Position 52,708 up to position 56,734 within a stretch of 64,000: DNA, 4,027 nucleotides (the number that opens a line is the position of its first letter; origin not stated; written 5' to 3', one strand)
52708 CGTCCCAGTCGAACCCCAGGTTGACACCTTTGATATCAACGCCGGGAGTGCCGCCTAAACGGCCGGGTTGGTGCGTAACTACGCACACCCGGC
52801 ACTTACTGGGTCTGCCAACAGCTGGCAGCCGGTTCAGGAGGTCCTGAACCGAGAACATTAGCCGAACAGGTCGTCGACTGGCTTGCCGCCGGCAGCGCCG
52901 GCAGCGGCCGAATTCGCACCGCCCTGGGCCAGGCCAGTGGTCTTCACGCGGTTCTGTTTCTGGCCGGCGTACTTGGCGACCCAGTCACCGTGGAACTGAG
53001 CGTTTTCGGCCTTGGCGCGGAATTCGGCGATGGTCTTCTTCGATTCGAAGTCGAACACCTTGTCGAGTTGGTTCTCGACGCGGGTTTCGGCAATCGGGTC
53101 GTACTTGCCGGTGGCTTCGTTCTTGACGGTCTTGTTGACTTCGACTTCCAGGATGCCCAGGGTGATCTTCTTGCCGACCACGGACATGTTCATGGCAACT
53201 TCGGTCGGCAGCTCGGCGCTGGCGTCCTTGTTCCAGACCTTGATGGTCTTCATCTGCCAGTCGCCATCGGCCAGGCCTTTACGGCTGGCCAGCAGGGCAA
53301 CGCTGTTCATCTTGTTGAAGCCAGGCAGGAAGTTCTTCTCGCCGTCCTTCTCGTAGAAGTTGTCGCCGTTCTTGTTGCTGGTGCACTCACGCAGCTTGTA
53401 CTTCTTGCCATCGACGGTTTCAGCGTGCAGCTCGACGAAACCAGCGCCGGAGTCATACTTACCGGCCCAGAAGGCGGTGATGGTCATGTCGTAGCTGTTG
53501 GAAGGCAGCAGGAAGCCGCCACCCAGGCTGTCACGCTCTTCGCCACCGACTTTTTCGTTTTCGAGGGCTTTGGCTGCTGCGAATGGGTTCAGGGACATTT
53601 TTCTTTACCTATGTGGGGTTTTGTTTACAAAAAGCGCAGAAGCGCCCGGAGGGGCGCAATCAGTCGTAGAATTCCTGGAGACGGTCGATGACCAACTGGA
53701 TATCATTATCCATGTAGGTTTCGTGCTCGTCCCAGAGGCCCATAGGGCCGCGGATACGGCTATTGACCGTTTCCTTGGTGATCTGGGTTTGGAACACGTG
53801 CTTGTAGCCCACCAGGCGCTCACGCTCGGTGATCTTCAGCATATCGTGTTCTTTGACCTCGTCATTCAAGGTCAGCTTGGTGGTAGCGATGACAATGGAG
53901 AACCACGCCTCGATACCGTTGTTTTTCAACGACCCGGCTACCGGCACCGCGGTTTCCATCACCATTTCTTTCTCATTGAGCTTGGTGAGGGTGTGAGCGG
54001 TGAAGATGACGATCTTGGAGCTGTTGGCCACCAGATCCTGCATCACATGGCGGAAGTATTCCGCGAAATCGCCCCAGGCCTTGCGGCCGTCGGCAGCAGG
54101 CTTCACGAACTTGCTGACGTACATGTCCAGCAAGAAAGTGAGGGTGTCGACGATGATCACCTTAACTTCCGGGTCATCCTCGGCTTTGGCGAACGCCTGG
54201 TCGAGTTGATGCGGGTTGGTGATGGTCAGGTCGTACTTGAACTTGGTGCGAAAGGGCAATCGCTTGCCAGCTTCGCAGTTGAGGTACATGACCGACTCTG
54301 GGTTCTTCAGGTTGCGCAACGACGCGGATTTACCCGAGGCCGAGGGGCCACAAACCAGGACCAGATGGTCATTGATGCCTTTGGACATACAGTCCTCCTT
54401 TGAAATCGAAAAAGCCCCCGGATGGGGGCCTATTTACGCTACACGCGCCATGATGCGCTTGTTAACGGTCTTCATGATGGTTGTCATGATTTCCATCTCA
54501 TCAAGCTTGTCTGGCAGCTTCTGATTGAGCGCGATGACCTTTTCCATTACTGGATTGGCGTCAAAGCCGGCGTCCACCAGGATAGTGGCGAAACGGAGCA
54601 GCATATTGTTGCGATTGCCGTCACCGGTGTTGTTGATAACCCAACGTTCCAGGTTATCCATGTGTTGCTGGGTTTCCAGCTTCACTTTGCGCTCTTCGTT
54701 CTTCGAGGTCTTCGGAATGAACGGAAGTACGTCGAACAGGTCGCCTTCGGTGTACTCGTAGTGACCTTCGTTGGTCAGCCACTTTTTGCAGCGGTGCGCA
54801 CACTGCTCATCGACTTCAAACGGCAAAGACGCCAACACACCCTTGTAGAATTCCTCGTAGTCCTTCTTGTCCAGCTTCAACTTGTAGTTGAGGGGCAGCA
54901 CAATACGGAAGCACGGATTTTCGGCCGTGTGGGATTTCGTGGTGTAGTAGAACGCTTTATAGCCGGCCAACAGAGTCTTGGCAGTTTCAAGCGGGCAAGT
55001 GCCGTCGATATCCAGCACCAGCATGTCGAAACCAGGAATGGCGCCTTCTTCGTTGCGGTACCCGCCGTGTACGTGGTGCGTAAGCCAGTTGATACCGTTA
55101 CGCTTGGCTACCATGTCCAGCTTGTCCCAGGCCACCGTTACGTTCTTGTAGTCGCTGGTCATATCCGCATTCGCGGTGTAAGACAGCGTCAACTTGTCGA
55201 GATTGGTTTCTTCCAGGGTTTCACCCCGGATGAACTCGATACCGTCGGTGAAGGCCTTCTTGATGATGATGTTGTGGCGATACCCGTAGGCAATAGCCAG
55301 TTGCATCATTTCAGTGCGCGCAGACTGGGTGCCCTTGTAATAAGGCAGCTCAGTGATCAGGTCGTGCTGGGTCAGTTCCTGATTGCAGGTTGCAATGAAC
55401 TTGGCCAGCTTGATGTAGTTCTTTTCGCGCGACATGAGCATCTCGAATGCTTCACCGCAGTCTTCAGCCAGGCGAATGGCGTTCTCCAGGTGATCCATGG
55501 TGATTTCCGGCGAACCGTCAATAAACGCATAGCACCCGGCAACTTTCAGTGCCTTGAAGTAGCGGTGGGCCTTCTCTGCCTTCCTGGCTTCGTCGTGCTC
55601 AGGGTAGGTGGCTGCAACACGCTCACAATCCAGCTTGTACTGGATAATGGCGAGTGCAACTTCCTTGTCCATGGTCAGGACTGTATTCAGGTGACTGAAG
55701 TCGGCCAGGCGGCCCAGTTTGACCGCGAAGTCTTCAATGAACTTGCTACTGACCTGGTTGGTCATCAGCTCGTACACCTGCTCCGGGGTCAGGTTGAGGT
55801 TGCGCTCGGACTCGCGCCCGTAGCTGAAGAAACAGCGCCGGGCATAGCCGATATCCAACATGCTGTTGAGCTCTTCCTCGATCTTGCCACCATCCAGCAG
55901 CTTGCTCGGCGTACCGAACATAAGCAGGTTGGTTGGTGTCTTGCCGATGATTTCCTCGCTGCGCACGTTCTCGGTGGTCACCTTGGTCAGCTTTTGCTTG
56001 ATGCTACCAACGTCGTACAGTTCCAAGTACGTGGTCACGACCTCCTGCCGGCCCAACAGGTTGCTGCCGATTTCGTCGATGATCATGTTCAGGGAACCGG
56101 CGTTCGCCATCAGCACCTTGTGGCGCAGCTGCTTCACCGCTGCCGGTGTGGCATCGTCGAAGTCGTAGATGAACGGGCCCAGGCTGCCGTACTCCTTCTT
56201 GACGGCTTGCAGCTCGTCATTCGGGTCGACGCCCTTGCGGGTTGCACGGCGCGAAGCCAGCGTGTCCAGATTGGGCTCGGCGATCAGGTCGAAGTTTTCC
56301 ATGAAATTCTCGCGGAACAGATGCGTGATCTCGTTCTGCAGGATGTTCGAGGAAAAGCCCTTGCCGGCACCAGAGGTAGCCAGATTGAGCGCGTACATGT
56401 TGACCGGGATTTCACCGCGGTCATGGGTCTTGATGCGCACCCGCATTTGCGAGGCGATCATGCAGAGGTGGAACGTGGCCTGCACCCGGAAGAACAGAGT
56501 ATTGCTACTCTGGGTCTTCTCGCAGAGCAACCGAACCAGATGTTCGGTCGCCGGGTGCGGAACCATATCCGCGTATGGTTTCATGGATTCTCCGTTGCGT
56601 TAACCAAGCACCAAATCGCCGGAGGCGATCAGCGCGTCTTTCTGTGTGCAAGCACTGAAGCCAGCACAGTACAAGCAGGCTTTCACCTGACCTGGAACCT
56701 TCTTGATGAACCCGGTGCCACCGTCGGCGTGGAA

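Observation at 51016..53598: Two replication-module proteins share an SSB-style acidic C-terminal tip (-DDDNLFG and -VDDLFG)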

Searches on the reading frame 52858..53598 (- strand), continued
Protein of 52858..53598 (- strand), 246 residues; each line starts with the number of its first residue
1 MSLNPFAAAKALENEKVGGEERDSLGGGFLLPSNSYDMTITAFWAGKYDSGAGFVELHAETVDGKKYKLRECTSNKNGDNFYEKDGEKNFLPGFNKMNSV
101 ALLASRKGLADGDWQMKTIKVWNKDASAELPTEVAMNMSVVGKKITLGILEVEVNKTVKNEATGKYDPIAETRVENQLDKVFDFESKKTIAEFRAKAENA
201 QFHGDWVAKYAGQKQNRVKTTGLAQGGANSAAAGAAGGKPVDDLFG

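Call 96: get_annotated_region(hit=H23, flank=3500)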
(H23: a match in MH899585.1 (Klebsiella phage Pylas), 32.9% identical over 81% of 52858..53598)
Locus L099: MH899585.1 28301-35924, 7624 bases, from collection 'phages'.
description: Klebsiella phage Pylas, complete genome.
organism: Klebsiella phage Pylas (NCBI taxid 2419682)
taxonomy: Viruses; Duplodnaviria; Heunggongvirae; Uroviricota; Caudoviricetes; Schitoviridae; Humphriesvirinae; Pylasvirus; Pylasvirus pylas
host: Klebsiella pneumoniae; source: wastewater treatment plant; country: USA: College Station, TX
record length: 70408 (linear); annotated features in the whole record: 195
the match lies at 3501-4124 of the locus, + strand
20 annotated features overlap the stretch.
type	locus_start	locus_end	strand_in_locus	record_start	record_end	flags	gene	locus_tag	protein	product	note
CDS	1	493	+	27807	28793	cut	-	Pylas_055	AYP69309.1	hypothetical protein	PD-(D/E)XK nuclease superfamily; Conserved Uncharacterized Protein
regulatory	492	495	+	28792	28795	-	-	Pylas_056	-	ribosome_binding_site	Pylas_056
CDS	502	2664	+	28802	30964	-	-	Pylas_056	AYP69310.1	DNA primase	DNA Primase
regulatory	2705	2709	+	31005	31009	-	-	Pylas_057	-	ribosome_binding_site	Pylas_057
CDS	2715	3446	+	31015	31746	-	-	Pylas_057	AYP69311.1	hypothetical protein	P-loop NTPase AAA domain; InterPro:IPR027417; Conserved Uncharacterized Protein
regulatory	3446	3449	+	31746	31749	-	-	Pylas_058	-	ribosome_binding_site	Pylas_058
CDS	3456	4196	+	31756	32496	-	-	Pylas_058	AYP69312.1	SSB protein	Single Strand DNA Binding Protein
regulatory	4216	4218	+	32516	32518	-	-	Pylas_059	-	ribosome_binding_site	Pylas_059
CDS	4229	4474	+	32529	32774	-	-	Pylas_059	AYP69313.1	hypothetical protein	Partially Conserved Uncharacterized Protein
regulatory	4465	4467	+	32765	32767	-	-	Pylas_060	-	ribosome_binding_site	Pylas_060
CDS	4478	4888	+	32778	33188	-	-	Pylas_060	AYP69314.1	holliday junction resolvase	Endodeoxyribonuclease RusA domain - Holliday junction resolving; RusA family; RusA Holiday Junction ...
regulatory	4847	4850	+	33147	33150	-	-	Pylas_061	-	ribosome_binding_site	Pylas_061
CDS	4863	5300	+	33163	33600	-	-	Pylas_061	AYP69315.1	hypothetical protein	Partially Conserved Uncharacterized Protein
regulatory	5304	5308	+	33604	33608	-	-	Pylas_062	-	ribosome_binding_site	Pylas_062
CDS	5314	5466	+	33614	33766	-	-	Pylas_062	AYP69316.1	hypothetical protein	TMD N in C out; Non-Conserved Uncharacterized Protein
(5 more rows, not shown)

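Call 110: search_protein_families(library=phrogs, proteins=[L092:5310-6239:+, L096:4223-5017:+, L099:4478-4885:+, L099:4863-5297:+], max_evalue=0.001)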
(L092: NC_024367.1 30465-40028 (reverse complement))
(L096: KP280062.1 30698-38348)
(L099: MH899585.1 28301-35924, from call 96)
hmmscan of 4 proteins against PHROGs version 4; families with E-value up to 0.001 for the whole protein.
L092:5310-6239:+ (310 aa): 6 families
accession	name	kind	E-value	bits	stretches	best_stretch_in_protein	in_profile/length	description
phrog_14238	-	DNA, RNA and nucleotide metabolism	6e-170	565.5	1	3-310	2-311/311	RusA-like Holliday junction resolvase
phrog_1682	-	DNA, RNA and nucleotide metabolism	7.4e-43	148.3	1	7-289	9-299/387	RusA-like Holliday junction resolvase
phrog_33948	-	unknown function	1.2e-20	75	1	17-183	3-173/280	-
phrog_21721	-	DNA, RNA and nucleotide metabolism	1.1e-16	62.1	1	19-216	11-202/265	RusA-like Holliday junction resolvase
phrog_34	-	DNA, RNA and nucleotide metabolism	8.4e-09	36.5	1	33-130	84-185/259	RusA-like Holliday junction resolvase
phrog_7641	-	unknown function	2.8e-06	28.9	1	146-270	1-130/151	-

L096:4223-5017:+ (265 aa): 9 families
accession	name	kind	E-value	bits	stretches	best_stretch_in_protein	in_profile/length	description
phrog_21721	-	DNA, RNA and nucleotide metabolism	5.5e-183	607.3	1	1-265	1-265/265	RusA-like Holliday junction resolvase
phrog_1682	-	DNA, RNA and nucleotide metabolism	6.1e-35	122.2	1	10-135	20-149/387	RusA-like Holliday junction resolvase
phrog_14238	-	DNA, RNA and nucleotide metabolism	7.6e-24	85.6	1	11-218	18-229/311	RusA-like Holliday junction resolvase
phrog_33948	-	unknown function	3.5e-22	80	1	17-152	11-150/280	-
phrog_34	-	DNA, RNA and nucleotide metabolism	5.8e-17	63.2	1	22-135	76-198/259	RusA-like Holliday junction resolvase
phrog_4632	-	DNA, RNA and nucleotide metabolism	6.7e-06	27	1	23-116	37-147/171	RusA-like Holliday junction resolvase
phrog_1532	-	unknown function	9.7e-05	23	1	56-104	4-48/80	-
phrog_11894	-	DNA, RNA and nucleotide metabolism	0.00023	22.5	1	51-126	48-118/122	RusA-like Holliday junction resolvase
phrog_3127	-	unknown function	0.00026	22.5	1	160-261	62-164/178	-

L099:4478-4885:+ (136 aa): 5 families
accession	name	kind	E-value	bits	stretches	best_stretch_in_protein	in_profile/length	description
phrog_1682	-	DNA, RNA and nucleotide metabolism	1.2e-38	134.4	1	2-128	17-147/387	RusA-like Holliday junction resolvase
phrog_21721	-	DNA, RNA and nucleotide metabolism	6.7e-30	105.4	1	4-127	9-132/265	RusA-like Holliday junction resolvase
phrog_33948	-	unknown function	2.4e-29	103.5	1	5-129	4-130/280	-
phrog_14238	-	DNA, RNA and nucleotide metabolism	2.6e-21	77.2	1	5-112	17-124/311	RusA-like Holliday junction resolvase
phrog_34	-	DNA, RNA and nucleotide metabolism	6.5e-11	43.4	1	23-130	89-198/259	RusA-like Holliday junction resolvase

L099:4863-5297:+ (145 aa): 4 families
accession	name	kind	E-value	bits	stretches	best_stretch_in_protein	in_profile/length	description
phrog_27655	-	unknown function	9.4e-55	185.8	1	1-144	1-147/148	-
phrog_18842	-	unknown function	9e-14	53.2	1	1-71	1-70/147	-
phrog_33948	-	unknown function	1.6e-11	45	1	1-126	135-260/280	-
phrog_7641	-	unknown function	6.8e-10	40.6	1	1-90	1-82/151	-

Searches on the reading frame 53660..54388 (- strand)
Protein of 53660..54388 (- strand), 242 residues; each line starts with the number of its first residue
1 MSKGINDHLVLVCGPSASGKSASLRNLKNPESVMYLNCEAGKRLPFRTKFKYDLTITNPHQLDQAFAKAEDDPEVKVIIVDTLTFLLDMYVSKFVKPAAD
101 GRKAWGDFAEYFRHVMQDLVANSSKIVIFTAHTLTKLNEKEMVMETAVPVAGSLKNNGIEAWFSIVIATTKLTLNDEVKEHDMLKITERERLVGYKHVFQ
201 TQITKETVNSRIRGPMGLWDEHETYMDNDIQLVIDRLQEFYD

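Call 5: search_protein_families(library=pfam, proteins=[window:53660-54388:-], max_evalue=0.1)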
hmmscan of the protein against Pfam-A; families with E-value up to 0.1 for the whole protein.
window:53660-54388:- (242 aa): 7 families
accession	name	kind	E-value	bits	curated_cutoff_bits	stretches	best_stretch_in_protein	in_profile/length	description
PF13479.12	AAA_24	-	7.3e-13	49.2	27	1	10-170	5-169/195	AAA domain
PF13191.12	AAA_16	-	0.0017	19.3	32.6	1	8-129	25-137/167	AAA ATPase domain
PF02283.22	CobU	-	0.002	18.1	27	0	55-122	56-121/168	Cobinamide kinase / cobinamide phosphate guanyltransferase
PF13401.12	AAA_22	-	0.0024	18.6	27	1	8-82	6-92/130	AAA domain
PF13671.12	AAA_33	-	0.029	15.1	27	1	9-32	1-24/143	AAA domain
PF13173.12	AAA_14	-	0.043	14.2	27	1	8-84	3-72/129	AAA domain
PF13481.12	AAA_25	-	0.075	13.1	27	0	59-88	128-157/195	AAA domain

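Call 6: search_protein_families(library=phrogs, proteins=[window:53660-54388:-], max_evalue=0.01)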
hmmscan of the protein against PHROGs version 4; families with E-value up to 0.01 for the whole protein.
window:53660-54388:- (242 aa): 3 families
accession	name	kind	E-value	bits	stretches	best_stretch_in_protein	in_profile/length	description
phrog_124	-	DNA, RNA and nucleotide metabolism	2e-43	150.2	1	5-240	41-260/382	Sak4-like ssDNA annealing protein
phrog_2872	-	DNA, RNA and nucleotide metabolism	5.1e-20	73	1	9-242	4-212/219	Sak4-like ssDNA annealing protein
phrog_1366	-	unknown function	0.008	16.7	0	9-133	16-155/307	-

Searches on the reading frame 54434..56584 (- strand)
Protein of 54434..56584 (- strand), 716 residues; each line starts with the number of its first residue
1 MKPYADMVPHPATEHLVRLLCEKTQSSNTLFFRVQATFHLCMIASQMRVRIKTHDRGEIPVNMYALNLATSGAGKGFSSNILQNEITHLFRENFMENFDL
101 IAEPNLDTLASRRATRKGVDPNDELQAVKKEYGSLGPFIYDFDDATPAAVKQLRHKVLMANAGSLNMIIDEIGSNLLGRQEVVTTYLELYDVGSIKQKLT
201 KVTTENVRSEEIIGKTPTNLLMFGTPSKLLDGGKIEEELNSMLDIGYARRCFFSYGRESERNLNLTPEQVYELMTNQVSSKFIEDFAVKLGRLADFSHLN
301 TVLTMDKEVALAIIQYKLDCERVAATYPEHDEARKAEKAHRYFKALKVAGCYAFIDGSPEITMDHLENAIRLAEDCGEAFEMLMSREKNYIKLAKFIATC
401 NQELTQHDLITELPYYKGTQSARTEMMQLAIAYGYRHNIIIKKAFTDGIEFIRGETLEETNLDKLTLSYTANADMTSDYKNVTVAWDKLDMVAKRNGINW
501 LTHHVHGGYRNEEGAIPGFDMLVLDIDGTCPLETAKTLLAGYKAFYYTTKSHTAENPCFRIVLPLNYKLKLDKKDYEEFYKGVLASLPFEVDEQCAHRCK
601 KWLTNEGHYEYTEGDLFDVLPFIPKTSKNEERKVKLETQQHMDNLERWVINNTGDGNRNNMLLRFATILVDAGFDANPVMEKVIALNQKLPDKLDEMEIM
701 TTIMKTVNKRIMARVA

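Call 5: search_protein_families(library=pfam, proteins=[window:54434-56584:-], max_evalue=0.1)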
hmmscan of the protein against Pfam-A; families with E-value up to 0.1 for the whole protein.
window:54434-56584:- (716 aa): 2 families
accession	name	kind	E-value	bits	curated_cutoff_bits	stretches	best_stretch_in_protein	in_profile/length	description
PF13148.11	DUF3987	-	0.00011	21.9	27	1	44-374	18-352/364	Protein of unknown function (DUF3987)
PF08708.16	PriCT_1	-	0.00013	21.9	21.1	1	651-703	6-58/67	Primase C terminal 1 (PriCT-1)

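Call 6: search_protein_families(library=phrogs, proteins=[window:54434-56584:-], max_evalue=0.01)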
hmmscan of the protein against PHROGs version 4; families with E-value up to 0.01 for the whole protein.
window:54434-56584:- (716 aa): 9 families
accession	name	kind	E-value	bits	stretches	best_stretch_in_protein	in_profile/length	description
phrog_2135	-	DNA, RNA and nucleotide metabolism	0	1045.7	1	1-712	1-711/713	DNA primase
phrog_27540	-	unknown function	6.4e-11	43.6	1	1-74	1-74/80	-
phrog_695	-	DNA, RNA and nucleotide metabolism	1.2e-08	35.2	1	510-710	57-268/704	DNA polymerase/primase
phrog_9765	-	DNA, RNA and nucleotide metabolism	4.6e-07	29.2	1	511-572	89-150/939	DNA primase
phrog_3022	-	DNA, RNA and nucleotide metabolism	7.1e-06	25.7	1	298-387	600-689/788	DNA primase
phrog_256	-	DNA, RNA and nucleotide metabolism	6e-05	22.8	1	501-582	64-143/798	DNA helicase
phrog_10514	-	DNA, RNA and nucleotide metabolism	0.00021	20.6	0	158-385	440-672/750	DNA primase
phrog_25531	-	unknown function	0.0014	18.4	1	532-596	88-150/617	-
phrog_2373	-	DNA, RNA and nucleotide metabolism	0.0087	15.7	0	39-174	88-226/515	DNA helicase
